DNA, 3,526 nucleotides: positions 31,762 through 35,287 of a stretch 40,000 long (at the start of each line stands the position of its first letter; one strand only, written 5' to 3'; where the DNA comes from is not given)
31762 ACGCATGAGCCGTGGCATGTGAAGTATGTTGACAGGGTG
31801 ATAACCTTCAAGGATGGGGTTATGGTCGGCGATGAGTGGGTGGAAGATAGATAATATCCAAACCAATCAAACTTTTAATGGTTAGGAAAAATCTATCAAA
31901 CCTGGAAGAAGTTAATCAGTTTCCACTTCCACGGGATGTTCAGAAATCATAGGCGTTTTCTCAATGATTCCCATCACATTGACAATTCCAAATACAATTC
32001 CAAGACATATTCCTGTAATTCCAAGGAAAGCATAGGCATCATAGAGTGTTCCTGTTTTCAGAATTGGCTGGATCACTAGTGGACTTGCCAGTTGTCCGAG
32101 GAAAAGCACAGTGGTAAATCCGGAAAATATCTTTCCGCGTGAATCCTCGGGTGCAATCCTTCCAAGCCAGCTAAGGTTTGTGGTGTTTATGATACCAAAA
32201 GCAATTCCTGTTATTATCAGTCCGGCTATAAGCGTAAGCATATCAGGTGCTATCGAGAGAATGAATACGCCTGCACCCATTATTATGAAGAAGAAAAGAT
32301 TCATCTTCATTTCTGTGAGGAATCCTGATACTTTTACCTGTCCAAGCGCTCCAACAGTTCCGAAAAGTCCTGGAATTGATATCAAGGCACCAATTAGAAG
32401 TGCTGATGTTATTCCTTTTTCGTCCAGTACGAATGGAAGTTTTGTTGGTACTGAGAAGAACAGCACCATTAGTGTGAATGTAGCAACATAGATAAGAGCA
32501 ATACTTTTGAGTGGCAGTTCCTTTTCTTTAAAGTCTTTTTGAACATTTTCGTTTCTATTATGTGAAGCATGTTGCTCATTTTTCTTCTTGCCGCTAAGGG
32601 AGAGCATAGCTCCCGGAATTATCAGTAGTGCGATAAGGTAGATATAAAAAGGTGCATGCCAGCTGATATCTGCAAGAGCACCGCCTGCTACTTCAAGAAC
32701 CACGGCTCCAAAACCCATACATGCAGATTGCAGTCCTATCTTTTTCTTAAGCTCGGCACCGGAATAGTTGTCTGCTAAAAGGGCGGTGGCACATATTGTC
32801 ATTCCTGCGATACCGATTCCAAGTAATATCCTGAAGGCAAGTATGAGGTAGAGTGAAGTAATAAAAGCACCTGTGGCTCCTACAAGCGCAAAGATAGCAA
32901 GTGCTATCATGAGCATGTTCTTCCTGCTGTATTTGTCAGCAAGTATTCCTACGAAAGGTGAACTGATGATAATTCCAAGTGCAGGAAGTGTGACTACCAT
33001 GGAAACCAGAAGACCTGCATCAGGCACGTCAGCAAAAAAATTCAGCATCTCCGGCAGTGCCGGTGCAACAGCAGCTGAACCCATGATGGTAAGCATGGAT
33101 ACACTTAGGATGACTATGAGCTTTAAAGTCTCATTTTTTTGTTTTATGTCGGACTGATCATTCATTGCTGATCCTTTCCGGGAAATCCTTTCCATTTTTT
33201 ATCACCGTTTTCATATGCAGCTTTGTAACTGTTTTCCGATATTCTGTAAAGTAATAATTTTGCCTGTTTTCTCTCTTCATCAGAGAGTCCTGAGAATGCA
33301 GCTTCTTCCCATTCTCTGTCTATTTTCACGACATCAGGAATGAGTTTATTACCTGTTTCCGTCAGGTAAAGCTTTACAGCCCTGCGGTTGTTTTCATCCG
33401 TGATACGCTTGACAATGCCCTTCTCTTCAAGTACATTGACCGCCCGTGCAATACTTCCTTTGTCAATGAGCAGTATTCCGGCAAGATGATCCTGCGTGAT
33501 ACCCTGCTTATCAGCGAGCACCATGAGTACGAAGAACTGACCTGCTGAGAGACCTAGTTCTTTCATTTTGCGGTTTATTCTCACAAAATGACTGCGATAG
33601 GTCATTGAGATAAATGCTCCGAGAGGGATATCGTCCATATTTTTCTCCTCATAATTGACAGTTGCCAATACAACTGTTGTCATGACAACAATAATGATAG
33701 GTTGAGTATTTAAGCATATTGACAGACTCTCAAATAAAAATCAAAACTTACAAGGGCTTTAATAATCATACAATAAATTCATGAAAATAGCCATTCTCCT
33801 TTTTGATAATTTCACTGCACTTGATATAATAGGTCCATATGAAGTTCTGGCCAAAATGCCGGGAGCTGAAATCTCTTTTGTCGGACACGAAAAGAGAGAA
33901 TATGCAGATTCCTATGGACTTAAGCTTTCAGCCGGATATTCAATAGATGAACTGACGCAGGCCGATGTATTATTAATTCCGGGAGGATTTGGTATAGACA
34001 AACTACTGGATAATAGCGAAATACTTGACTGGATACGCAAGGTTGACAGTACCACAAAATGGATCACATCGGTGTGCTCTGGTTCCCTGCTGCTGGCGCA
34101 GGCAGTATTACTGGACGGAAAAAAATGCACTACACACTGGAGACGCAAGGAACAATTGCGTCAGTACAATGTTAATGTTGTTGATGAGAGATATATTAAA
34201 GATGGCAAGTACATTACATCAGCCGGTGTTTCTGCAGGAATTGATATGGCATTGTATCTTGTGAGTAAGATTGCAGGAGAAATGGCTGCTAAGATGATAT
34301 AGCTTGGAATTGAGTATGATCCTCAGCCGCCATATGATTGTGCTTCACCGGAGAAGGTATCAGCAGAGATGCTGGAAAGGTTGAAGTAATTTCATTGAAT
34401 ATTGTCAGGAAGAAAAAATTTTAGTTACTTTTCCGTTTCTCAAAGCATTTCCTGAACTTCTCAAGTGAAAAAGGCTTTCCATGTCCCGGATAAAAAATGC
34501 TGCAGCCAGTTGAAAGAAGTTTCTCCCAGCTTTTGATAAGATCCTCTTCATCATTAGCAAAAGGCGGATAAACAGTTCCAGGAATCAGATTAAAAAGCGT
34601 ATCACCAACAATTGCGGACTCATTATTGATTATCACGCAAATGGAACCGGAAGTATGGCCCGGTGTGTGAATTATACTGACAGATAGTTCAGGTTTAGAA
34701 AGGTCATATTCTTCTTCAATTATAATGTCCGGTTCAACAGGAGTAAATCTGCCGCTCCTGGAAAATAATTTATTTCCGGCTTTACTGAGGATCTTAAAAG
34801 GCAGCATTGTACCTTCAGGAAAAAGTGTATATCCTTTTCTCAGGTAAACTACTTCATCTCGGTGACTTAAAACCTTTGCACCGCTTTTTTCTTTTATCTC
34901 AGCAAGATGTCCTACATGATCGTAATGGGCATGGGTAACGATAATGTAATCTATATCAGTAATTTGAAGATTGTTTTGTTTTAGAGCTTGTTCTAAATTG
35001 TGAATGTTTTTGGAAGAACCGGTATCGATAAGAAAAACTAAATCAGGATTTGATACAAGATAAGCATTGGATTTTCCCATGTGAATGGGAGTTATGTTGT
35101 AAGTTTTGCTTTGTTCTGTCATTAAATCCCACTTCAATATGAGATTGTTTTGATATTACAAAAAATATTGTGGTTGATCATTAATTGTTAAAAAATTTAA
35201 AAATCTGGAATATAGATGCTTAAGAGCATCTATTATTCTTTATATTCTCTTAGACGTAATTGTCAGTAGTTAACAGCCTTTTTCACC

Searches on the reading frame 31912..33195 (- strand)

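Call 80: search_protein_families(library=pfam, proteins=[window:31912-33195:-], max_evalue=0.001)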
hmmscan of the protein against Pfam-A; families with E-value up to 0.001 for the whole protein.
window:31912-33195:- (427 aa): 5 families
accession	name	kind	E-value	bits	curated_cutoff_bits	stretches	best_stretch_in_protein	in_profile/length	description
PF07690.21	MFS_1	-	7e-45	153.9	33.4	1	30-372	2-347/347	Major Facilitator Superfamily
PF00083.30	Sugar_tr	-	5.1e-16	59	22.3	2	62-197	46-184/452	Sugar (and other) transporter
PF13347.12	MFS_2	-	2.4e-07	30.1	27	1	50-162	247-361/427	MFS/sugar transport protein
PF05977.19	MFS_3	-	3.6e-06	26.1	27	1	55-369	38-356/524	Transmembrane secretion effector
PF12832.13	MFS_1_like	-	0.00064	19.3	25.2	1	63-363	35-345/373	MFS_1 like family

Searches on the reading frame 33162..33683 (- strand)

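Call 80: search_protein_families(library=pfam, proteins=[window:33162-33683:-], max_evalue=0.001)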
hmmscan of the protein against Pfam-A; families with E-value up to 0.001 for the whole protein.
window:33162-33683:- (173 aa): 7 families
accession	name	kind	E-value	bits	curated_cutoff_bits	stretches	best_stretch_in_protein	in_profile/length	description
PF01047.28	MarR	-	1.4e-12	47.8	24.6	1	45-103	1-59/59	MarR family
PF12802.13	MarR_2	-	9e-12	45.4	27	1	44-102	2-61/61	MarR family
PF22381.2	Staph_reg_Sar_Rot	-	2.2e-08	34.5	27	1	38-116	5-83/85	Transcriptional regulator SarA/Rot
PF13730.12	HTH_36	-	7.6e-05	22.9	25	1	44-91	2-55/55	Helix-turn-helix domain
PF01978.25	TrmB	-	0.00013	22.2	25.6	1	40-97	1-58/68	Sugar-specific transcriptional regulator TrmB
PF13412.12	HTH_24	-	0.00024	21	21.9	1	55-92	11-48/48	Winged helix-turn-helix DNA-binding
PF04182.18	B-block_TFIIIC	-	0.0008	19.9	22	0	50-95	5-52/73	B-block binding subunit of TFIIIC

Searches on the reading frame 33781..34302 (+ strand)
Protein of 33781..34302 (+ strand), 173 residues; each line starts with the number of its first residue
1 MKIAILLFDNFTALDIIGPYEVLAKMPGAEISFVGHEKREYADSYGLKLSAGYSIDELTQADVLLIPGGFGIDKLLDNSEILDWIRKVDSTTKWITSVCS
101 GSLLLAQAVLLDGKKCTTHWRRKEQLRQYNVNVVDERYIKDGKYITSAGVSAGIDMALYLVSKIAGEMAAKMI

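Call 81: search_protein_families(library=pfam, proteins=[window:33781-34302:+], max_evalue=0.001)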
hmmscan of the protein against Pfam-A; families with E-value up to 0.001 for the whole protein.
window:33781-34302:+ (173 aa): 1 family
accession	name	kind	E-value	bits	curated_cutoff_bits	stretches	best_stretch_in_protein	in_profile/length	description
PF01965.30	DJ-1_PfpI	-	2.7e-34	118.8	26.6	1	1-162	1-164/165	DJ-1/PfpI family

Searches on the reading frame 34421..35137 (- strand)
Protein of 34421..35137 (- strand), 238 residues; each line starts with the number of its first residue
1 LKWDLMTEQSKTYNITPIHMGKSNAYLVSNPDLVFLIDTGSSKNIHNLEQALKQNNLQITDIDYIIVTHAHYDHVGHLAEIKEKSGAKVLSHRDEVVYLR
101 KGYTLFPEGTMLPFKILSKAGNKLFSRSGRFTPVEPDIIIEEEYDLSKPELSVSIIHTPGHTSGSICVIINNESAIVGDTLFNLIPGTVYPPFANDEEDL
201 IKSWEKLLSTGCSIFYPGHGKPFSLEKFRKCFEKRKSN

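Call 81: search_protein_families(library=pfam, proteins=[window:34421-35137:-], max_evalue=0.001)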
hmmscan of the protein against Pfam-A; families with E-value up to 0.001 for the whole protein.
window:34421-35137:- (238 aa): 5 families
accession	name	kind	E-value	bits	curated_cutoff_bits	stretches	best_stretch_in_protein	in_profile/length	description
PF00753.33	Lactamase_B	-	1.9e-30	106.7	22.7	1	22-219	5-196/196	Metallo-beta-lactamase superfamily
PF12706.13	Lactamase_B_2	-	6.5e-08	32.9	27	1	35-102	3-73/200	Beta-lactamase superfamily domain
PF19583.5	ODP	-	1.9e-06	28.3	27.2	1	23-100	3-80/194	ODP family beta lactamase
PF23023.1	Anti-Pycsar_Apyc1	-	0.00052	20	50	1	24-81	21-73/250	Anti-Pycsar protein Apyc1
PF16661.11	Lactamase_B_6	-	0.00058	19.7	27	0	32-85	6-59/193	Metallo-beta-lactamase superfamily domain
